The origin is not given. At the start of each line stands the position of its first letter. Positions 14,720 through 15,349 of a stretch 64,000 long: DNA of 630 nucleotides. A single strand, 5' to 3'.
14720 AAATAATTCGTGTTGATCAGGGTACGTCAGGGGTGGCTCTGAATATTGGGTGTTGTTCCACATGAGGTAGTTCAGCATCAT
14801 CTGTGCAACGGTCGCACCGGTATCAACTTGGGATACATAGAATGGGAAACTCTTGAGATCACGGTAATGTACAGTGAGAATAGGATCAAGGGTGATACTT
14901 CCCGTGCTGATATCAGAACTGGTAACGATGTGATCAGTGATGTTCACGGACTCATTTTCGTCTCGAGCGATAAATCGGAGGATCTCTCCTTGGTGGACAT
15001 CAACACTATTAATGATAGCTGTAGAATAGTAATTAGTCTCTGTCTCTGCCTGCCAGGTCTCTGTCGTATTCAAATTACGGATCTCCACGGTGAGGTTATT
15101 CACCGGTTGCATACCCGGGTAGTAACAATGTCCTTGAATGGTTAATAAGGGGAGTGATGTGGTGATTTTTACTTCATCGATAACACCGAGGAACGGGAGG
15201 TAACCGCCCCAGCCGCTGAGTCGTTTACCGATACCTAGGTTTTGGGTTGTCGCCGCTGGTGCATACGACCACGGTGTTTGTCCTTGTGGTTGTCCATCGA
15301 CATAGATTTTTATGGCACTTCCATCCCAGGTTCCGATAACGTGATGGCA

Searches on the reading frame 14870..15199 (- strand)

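Call 71: search_protein_families(library=pfam, proteins=[window:14870-15199:-], max_evalue=1)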
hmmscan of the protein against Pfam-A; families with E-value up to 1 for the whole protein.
window:14870-15199:- (110 aa): 2 families
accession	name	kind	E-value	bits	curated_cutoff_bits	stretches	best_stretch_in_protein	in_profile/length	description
PF01108.23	Tissue_fac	-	0.019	15.2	27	1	16-63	8-58/107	Tissue factor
PF22053.2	DUF6938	-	0.12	12.4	27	1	35-97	85-147/236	Domain of unknown function (DUF6938)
